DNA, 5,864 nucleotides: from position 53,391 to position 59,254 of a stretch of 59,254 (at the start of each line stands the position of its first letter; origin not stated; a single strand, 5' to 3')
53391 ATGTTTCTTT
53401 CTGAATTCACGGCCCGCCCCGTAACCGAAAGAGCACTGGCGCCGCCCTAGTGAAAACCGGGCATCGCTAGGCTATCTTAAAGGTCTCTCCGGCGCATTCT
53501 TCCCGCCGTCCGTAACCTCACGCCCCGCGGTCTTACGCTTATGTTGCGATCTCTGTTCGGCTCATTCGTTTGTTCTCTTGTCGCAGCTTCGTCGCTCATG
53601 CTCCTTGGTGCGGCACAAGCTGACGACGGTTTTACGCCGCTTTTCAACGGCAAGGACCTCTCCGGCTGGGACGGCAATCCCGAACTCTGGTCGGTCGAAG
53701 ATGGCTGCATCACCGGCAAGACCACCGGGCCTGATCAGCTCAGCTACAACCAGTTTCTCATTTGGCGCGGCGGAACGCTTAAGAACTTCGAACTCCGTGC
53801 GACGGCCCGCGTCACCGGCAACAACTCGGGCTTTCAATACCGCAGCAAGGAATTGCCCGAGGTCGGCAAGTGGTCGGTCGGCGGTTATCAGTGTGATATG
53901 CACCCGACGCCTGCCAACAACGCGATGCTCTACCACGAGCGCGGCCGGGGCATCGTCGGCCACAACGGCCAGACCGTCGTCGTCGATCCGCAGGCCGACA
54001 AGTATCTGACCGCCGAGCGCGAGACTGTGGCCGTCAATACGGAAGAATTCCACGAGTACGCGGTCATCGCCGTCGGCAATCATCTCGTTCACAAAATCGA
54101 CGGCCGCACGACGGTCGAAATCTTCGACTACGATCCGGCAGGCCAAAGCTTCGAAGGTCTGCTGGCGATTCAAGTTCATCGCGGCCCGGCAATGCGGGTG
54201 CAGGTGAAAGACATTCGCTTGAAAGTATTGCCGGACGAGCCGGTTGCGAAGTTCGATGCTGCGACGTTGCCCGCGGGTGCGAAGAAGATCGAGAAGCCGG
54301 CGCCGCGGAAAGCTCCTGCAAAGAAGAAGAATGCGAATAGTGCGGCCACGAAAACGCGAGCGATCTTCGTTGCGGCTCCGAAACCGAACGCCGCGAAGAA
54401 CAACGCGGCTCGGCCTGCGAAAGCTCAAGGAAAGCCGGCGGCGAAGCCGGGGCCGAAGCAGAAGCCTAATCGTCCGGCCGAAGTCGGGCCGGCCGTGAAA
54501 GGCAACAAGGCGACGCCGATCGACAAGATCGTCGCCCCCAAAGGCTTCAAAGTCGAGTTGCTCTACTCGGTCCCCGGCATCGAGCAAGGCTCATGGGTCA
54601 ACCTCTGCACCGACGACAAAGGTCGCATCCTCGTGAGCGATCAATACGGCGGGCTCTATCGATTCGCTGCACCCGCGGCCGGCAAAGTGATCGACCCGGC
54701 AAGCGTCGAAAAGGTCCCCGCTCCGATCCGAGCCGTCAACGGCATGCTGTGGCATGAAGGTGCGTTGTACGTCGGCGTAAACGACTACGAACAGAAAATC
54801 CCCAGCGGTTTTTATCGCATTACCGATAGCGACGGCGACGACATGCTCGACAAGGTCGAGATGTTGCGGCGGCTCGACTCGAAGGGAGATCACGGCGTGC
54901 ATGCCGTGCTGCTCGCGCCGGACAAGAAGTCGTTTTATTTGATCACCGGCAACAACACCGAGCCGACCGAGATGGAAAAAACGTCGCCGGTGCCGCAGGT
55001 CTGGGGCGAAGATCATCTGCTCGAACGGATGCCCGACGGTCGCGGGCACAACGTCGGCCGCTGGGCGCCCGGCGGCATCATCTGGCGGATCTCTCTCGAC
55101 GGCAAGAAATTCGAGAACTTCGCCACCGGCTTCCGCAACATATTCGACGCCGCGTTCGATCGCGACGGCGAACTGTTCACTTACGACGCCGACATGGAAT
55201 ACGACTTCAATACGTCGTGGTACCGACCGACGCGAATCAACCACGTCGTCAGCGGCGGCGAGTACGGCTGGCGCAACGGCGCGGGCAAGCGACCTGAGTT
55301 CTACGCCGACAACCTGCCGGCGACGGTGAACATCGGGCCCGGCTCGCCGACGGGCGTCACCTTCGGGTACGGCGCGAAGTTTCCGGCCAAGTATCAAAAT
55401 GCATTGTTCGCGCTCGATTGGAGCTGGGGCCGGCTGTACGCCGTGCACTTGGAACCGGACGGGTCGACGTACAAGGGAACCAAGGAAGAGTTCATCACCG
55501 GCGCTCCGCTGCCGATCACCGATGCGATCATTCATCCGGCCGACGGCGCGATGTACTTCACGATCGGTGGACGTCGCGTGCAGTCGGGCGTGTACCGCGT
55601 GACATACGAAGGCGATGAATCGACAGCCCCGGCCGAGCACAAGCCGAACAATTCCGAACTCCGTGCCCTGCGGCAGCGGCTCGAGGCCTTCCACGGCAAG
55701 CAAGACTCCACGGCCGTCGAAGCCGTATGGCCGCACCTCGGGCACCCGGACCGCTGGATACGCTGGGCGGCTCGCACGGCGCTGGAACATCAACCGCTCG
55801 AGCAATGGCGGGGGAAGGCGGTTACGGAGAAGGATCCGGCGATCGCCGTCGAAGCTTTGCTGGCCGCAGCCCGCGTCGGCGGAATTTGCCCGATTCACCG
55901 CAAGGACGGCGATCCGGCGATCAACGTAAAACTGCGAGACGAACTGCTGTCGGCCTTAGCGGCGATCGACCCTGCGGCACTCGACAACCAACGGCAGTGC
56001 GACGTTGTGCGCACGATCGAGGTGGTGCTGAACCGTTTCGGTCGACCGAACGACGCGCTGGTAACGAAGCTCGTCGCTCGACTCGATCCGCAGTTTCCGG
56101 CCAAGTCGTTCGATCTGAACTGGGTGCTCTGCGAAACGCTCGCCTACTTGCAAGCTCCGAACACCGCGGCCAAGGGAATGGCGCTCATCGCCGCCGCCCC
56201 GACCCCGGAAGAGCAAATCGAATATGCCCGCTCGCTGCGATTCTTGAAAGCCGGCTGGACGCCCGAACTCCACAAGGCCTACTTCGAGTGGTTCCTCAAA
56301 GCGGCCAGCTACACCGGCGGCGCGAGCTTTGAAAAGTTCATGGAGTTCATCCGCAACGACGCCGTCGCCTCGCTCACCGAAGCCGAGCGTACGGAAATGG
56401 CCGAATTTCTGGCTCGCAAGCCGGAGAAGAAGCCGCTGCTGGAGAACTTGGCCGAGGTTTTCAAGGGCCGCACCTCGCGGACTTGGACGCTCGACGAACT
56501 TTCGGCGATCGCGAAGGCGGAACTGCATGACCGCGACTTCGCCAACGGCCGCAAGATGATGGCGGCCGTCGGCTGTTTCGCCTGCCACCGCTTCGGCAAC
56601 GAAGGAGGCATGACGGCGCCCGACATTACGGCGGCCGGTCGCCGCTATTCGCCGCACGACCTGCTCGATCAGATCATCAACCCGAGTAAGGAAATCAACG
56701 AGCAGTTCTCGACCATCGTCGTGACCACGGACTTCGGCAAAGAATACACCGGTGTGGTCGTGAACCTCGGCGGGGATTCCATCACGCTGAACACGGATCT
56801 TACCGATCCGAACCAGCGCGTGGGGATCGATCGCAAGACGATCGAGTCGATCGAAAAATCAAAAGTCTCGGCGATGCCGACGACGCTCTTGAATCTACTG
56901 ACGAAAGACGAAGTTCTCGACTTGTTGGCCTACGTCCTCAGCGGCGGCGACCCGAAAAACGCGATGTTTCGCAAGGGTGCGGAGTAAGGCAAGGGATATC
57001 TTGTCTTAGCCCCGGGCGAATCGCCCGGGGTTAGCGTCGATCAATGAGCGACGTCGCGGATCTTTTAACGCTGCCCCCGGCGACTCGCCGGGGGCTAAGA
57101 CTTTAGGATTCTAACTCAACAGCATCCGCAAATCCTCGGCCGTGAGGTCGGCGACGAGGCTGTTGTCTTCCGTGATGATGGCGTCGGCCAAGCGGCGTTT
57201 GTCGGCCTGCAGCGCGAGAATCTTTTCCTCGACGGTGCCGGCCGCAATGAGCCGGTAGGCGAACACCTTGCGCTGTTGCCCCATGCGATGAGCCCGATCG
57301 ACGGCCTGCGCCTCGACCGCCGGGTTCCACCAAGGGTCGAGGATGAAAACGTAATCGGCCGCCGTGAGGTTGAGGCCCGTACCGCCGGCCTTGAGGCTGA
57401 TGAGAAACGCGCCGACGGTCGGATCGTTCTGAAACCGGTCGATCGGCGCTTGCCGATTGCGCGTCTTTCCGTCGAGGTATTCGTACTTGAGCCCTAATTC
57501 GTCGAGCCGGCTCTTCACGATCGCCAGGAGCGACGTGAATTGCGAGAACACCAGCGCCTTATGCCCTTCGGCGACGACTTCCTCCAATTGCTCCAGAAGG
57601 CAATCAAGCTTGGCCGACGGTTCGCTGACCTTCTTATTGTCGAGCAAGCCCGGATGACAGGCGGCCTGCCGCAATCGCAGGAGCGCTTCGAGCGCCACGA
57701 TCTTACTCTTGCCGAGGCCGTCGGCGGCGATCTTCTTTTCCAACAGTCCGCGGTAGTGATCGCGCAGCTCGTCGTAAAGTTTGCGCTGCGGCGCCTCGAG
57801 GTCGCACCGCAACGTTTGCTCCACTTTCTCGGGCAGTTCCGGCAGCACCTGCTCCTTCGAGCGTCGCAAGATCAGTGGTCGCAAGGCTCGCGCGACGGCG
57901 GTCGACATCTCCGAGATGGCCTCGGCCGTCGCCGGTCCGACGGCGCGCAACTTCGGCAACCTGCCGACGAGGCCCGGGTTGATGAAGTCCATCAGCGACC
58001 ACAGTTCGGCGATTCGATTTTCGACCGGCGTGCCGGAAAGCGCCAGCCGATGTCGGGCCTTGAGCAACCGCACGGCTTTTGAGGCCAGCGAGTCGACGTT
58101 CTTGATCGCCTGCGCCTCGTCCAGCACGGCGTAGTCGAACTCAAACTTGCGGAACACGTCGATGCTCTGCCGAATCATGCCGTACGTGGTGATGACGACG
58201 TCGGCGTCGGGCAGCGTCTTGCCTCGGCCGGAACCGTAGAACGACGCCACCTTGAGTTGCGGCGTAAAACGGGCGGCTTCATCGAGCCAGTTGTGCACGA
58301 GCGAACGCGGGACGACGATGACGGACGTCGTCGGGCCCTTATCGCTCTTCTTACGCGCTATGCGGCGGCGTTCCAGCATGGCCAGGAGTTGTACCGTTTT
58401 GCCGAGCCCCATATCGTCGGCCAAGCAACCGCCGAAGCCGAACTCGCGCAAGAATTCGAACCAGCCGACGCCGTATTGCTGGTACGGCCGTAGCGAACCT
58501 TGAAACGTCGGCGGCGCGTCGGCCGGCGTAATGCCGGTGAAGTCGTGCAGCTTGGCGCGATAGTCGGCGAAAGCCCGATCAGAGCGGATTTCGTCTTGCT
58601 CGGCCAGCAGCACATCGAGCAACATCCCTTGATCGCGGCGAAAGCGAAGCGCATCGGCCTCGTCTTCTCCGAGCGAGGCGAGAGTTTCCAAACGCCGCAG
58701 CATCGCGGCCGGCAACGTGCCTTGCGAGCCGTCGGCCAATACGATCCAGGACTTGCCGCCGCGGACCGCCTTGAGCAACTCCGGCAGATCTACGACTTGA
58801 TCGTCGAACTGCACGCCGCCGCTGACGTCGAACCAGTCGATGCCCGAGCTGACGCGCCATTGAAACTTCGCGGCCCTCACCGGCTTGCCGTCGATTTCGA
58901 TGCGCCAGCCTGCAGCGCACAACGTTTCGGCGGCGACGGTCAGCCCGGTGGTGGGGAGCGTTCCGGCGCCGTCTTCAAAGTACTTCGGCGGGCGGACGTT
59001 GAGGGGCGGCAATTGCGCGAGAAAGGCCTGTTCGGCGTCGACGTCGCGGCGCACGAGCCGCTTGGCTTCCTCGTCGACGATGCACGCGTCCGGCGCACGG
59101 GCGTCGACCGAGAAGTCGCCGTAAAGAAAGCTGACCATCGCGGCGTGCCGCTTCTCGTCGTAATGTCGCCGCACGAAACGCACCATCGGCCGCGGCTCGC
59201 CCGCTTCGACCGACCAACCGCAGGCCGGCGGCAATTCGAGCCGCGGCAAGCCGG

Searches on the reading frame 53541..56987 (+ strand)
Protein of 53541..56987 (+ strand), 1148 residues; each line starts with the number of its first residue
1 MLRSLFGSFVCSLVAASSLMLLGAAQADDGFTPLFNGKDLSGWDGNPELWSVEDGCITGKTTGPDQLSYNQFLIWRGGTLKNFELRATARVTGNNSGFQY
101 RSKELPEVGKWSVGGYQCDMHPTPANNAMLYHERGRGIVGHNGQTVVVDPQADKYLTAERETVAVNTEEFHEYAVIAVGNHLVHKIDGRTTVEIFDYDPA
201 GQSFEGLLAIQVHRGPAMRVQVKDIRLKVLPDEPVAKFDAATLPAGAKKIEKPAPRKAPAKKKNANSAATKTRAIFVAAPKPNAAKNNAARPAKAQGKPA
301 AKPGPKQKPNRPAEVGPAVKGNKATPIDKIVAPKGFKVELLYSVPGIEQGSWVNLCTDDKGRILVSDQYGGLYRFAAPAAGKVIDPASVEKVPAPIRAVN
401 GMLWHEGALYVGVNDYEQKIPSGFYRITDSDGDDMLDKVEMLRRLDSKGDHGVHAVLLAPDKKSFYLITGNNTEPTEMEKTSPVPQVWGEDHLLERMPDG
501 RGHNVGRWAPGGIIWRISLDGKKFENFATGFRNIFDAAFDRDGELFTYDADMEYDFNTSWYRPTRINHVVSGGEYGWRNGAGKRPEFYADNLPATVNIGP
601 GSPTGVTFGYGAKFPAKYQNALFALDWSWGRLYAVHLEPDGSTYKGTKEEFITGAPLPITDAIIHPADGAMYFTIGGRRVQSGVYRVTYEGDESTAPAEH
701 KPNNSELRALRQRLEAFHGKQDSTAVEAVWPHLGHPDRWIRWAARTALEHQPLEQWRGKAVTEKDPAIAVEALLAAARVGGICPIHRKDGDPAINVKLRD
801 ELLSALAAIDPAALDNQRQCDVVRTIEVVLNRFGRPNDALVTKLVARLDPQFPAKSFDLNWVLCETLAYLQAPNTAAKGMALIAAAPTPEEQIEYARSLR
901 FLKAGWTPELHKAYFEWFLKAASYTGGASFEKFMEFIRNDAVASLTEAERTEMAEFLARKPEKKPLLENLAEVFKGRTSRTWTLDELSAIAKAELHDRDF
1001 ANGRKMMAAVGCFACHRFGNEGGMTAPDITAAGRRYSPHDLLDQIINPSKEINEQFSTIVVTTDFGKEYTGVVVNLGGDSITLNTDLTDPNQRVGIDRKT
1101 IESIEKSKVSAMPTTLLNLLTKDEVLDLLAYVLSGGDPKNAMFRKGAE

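Call 70: search_protein_families(library=pfam, proteins=[window:53541-56987:+], max_evalue=0.00001)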
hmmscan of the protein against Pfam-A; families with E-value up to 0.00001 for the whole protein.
window:53541-56987:+ (1148 aa): 1 family
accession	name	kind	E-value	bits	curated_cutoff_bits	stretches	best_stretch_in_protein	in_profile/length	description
PF06439.18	3keto-disac_hyd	-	3.2e-29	102.7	26.8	1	30-228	1-187/187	3-keto-disaccharide hydrolase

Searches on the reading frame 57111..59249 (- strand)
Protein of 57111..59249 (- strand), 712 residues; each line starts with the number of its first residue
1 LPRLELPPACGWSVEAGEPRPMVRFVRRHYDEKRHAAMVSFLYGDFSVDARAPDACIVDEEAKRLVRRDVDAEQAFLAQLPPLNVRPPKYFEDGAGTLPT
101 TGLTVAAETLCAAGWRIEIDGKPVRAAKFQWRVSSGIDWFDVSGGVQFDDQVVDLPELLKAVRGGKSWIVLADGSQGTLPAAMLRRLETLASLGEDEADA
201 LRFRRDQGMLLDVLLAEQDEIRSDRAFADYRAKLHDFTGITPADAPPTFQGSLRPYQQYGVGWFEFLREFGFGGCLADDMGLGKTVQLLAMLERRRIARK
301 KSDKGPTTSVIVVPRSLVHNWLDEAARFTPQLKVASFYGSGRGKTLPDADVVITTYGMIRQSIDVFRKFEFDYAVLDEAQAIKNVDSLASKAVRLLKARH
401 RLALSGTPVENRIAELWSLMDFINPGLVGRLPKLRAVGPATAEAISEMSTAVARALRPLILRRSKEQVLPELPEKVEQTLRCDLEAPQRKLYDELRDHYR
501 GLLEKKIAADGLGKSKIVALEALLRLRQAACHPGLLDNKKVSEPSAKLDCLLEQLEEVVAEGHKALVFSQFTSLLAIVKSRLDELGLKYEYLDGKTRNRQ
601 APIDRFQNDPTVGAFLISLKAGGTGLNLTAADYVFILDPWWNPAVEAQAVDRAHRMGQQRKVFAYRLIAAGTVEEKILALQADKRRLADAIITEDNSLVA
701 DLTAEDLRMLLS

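Call 70: search_protein_families(library=pfam, proteins=[window:57111-59249:-], max_evalue=0.00001)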
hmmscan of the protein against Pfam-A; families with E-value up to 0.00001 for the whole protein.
window:57111-59249:- (712 aa): 2 families
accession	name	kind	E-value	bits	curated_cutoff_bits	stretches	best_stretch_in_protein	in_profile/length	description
PF00176.29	SNF2-rel_dom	-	9.7e-60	202.5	24.9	1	256-535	1-290/290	SNF2-related domain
PF00271.37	Helicase_C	-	9.6e-21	74.6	23.5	1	547-657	2-110/110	Helicase conserved C-terminal domain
